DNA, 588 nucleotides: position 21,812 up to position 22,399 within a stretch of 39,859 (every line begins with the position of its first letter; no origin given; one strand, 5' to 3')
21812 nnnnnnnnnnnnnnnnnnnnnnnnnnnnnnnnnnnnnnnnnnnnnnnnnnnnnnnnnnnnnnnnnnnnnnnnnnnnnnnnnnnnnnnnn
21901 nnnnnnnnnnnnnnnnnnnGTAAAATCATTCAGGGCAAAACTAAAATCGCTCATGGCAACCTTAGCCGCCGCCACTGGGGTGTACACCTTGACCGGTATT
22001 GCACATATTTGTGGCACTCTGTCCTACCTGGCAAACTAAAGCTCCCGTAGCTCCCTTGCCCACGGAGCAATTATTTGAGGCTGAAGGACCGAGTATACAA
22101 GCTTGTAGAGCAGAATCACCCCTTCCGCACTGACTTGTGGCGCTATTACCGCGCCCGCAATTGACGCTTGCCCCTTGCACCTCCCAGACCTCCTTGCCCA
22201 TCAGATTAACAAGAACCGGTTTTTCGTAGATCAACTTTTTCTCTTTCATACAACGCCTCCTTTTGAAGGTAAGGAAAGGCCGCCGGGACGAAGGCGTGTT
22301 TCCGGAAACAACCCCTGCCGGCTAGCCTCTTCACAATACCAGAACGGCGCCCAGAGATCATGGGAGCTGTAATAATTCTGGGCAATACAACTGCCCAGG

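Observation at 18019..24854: Compact RiPP-type cassette: PqqD + two rSAM/SPASM enzymes + Cys-repeat peptide + HprK-like protein + ABC exporter + nucleotidyltransferase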

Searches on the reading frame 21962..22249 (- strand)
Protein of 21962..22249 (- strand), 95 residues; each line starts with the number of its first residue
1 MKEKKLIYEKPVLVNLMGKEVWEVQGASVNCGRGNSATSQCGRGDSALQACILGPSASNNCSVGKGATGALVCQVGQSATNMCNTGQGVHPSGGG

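Call 3: search_protein_families(library=ncbifam, proteins=[window:21962-22249:-], max_evalue=0.01)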
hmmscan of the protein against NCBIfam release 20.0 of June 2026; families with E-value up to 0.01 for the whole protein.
window:21962-22249:- (95 aa): 0 families

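Call 4: search_protein_families(library=pfam, proteins=[window:21962-22249:-], max_evalue=0.01)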
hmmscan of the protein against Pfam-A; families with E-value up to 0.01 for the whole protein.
window:21962-22249:- (95 aa): 0 families

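Call 8: find_homologous_proteins(query=window:21962-22249:-, max_evalue=0.01)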
Query window:21962-22249:-: 6 candidates shared short words with the query, none scored E <= 0.01.

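Call 16: find_homologous_proteins(query=A1, max_evalue=0.001)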
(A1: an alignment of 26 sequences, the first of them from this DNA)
Query A1 (26 sequences) (95 aa, profile of the alignment): 3 proteins with E <= 0.001 among 4025 candidates.
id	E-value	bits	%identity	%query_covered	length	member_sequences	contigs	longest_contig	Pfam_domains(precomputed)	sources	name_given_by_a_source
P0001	1.5e-6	46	39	52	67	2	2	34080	-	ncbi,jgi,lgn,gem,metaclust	jgi:hypothetical protein|metaclust:\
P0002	2.5e-5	42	38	40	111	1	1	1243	-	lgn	-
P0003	4.6e-4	38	31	43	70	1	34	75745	-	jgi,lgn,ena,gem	-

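Call 18: search_protein_families(library=ncbifam, alignment_id=A1, max_evalue=10)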
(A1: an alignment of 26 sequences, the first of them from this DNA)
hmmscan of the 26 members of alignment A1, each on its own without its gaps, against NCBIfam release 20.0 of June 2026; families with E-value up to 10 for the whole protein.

A. member 1, seq(95 aa): 1 family
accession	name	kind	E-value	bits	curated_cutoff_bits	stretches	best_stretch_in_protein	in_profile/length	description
TIGR04252.1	SCM_precur_ScmA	equivalog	0.04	14.1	35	1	49-79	17-47/49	SynChlorMet cassette protein ScmA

B. families by the number of members that match (of 26 scanned): 3 families
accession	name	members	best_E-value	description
TIGR04252.1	SCM_precur_ScmA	12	1e-07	SynChlorMet cassette protein ScmA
NF033524.1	lasso_PadeA_fam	1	0.032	paeninodin family lasso peptide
NF040813.1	pro_dh_Thprot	1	0.24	D-proline dehydrogenase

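Call 44: search_protein_representatives(alignment_id=A3)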
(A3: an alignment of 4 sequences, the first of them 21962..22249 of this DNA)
Query: 4 sequences, 102 profile positions. Proteins with E-value up to 0.001 (for the whole library): 264; up to 1e-10: 10; up to 1e-30: 1. The best 150 are listed.
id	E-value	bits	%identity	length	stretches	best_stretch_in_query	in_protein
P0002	7.8e-34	132.3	-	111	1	1-102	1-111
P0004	6.5e-14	68.3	-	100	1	19-100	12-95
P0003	4.9e-13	65.5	-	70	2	1-39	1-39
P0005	1.5e-12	64.0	-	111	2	15-94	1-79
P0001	3.9e-12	62.6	-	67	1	21-100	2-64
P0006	8.2e-12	61.6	-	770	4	42-100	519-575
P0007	1.9e-11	60.4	-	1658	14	23-83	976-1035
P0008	7.2e-11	58.6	-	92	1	17-101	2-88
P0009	8.5e-11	58.3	-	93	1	17-100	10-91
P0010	8.8e-11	58.3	-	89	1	16-102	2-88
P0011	1.8e-10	57.3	-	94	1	18-101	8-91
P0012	3.6e-10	56.3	-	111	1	17-101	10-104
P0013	1.6e-09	54.3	-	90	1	18-100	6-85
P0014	1.7e-09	54.2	-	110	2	17-101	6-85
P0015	2.1e-09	53.8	-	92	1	16-100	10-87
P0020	3.1e-08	50.1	-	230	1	16-99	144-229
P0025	6.5e-08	49.1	-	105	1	17-100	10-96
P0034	1.9e-07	47.6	-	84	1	15-93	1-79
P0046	5.8e-07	46.0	-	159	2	44-101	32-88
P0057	1.2e-06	45.0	-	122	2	21-96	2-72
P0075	4.7e-06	43.1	-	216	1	18-100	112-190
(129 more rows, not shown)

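Call 47: find_encoding_contigs(protein=P0034, flank=9000, max_places=3)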
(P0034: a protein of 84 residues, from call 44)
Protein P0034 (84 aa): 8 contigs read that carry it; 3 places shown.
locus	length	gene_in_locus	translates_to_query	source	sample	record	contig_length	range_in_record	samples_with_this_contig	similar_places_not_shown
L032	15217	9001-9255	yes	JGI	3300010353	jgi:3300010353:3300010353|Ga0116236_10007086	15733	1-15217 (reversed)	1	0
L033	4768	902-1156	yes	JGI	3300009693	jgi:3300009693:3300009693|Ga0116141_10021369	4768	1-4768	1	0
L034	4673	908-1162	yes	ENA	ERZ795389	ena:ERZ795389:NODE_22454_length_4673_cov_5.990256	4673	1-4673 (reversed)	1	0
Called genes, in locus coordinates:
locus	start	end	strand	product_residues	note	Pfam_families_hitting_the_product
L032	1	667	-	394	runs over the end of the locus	?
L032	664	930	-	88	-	-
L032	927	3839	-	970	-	PF02706:Wzz, PF13807:GNVR, PF01656:CbiA, PF10609:ParA, PF13614:AAA_31, PF05036:SPOR (weak)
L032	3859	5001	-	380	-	PF02563:Poly_export, PF10531:SLBB (faint), PF22461:SLBB_2 (weak)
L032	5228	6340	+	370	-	PF13487:HD_5, PF01966:HD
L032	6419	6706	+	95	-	PF05402:PqqD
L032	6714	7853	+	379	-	PF04055:Radical_SAM, PF13186:SPASM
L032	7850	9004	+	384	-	PF04055:Radical_SAM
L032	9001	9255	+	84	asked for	-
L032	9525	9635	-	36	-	-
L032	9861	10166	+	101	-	PF27840:ScmC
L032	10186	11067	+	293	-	PF08241:Methyltransf_11, PF08242:Methyltransf_12 (weak), PF13649:Methyltransf_25, PF13847:Methyltransf_31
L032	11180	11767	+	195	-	-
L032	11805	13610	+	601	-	PF00664:ABC_membrane, PF00005:ABC_tran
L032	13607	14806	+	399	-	PF14907:NTP_transf_5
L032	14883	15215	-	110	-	?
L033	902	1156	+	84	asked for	-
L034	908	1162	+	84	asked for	-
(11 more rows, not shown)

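Call 48: find_encoding_contigs(protein=P0020, flank=9000, max_places=3)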
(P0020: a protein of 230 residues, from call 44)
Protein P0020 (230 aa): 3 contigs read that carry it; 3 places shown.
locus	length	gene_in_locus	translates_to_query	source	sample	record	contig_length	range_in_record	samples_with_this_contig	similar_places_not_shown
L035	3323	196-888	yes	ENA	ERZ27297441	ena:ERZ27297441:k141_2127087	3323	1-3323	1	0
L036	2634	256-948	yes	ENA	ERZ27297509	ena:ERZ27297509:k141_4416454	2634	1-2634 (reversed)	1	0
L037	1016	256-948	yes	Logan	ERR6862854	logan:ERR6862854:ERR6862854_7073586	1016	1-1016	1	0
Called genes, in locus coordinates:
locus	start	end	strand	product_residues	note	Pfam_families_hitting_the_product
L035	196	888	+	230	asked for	PF05402:PqqD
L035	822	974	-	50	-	-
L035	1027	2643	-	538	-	PF09721:Exosortase_EpsH, PF02517:Rce1-like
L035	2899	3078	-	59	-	-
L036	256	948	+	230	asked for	PF05402:PqqD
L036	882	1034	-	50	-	-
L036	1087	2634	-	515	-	?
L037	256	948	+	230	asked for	PF05402:PqqD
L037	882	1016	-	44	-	?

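Call 50: find_encoding_contigs(protein=P0075, flank=9000, max_places=2)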
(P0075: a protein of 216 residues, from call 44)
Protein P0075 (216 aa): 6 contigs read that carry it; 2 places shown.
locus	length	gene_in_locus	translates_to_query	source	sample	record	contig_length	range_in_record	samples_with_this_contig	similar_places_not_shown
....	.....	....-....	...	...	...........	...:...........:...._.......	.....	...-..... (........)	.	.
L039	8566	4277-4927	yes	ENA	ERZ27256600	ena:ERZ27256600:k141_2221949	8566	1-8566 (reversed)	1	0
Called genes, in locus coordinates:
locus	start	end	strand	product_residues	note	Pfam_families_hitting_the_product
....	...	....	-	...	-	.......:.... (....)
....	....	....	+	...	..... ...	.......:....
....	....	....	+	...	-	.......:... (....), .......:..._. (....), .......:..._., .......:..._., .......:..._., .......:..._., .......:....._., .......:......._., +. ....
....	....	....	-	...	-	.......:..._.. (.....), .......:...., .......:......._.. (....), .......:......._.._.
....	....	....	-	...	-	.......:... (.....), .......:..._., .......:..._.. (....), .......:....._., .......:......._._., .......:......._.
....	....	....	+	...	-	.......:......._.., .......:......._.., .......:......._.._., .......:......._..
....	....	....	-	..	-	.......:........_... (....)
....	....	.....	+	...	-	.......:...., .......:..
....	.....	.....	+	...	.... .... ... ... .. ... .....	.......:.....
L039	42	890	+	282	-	PF08668:HDOD, PF01966:HD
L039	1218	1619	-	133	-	PF00072:Response_reg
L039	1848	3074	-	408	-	PF00563:EAL, PF08668:HDOD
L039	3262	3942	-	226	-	PF07238:PilZ (weak)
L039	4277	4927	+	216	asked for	PF05402:PqqD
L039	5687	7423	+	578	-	PF00989:PAS (weak), PF13426:PAS_9 (weak), PF13426:PAS_9, PF08447:PAS_3, PF13426:PAS_9, PF08447:PAS_3, PF07568:HisKA_2, PF02518:HATPase_c, +6 more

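Call 51: find_encoding_contigs(protein=P0010, flank=9000, max_places=2)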
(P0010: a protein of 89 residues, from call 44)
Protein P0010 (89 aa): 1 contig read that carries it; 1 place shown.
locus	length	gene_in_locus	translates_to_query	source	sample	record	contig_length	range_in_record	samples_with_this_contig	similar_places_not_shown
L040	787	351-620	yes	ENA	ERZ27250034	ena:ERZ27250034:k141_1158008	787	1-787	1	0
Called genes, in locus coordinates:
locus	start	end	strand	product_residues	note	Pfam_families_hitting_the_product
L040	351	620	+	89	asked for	-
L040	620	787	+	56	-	?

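Call 52: find_encoding_contigs(protein=P0008, flank=8000, max_places=1)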
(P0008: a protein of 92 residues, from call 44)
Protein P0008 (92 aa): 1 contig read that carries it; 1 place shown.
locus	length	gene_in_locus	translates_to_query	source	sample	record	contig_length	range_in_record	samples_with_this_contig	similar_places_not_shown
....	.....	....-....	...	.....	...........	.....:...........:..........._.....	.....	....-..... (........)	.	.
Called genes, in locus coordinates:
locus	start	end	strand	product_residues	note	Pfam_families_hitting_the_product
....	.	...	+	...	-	?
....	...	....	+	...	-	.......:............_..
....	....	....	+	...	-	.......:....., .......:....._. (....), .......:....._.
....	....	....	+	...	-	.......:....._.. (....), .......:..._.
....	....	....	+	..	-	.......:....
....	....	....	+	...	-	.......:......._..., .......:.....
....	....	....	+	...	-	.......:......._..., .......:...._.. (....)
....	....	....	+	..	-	-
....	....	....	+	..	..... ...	-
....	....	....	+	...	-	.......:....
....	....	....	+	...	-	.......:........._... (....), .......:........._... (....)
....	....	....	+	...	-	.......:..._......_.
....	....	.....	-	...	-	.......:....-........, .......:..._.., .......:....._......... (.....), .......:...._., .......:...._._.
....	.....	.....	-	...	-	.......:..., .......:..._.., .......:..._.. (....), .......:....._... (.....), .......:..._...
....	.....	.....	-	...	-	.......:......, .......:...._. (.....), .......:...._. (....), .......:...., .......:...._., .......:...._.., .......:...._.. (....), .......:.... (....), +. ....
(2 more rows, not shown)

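Call 53: find_encoding_contigs(protein=P0025, flank=8000, max_places=1)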
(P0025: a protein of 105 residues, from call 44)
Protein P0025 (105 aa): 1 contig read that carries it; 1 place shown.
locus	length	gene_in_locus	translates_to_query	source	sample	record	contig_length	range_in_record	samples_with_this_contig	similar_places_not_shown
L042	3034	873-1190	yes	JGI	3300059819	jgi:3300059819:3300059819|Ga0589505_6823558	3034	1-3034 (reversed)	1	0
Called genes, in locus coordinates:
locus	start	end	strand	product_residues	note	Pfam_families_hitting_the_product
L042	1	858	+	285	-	?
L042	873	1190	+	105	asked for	-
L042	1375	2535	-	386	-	PF14907:NTP_transf_5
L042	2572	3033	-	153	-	?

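Call 54: find_encoding_contigs(protein=P0046, flank=8000, max_places=1)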
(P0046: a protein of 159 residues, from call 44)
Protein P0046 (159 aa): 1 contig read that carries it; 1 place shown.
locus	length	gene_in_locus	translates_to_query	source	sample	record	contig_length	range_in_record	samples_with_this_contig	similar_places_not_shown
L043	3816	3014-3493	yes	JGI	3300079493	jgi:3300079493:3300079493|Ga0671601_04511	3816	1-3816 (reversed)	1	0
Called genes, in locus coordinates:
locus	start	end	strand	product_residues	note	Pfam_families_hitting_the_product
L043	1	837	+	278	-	?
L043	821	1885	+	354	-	PF04055:Radical_SAM, PF13353:Fer4_12 (weak), PF13186:SPASM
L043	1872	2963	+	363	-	PF04055:Radical_SAM, PF13353:Fer4_12 (weak), PF13186:SPASM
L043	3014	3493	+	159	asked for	-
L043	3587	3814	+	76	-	?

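Call 55: find_encoding_contigs(protein=P0057, flank=8000, max_places=1)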
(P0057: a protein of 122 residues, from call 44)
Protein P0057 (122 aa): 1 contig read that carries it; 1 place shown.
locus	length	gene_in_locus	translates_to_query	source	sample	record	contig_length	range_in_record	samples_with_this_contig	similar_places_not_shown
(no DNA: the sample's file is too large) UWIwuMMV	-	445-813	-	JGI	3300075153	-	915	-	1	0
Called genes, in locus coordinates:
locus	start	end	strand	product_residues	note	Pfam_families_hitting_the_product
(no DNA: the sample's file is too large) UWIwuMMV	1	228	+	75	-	?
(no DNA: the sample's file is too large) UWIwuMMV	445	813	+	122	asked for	-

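Call 73: predict_structure(alignment_id=A5)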
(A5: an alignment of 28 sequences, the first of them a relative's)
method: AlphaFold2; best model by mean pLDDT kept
length: 230 residues; sequences in the alignment: 28
mean_pLDDT: 52.0   pTM: 0.25
mean pLDDT of the five models: 52.0, 51.3, 51.2, 50.1, 49.5
residues with pLDDT >= 90: 4; 70-90: 19; 50-70: 88; < 50: 119
segments of 3 or more residues with pLDDT < 50: 1-20, 25-30, 39-45, 90-104, 107-115, 161-170, 172-176, 195-197, 201-204, 206-230
pLDDT, mean of each block of 10 residues (from residue 1): 30 36 48 54 47 56 58 67 62 39 44 49 52 63 86 79 46 48 50 49 48 46 41
secondary structure, 60 per line:
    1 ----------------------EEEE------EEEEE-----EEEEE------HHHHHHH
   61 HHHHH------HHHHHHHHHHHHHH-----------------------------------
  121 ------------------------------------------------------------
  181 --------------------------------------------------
elements in order: E23-26 E33-37 E43-47 H54-65 H72-85
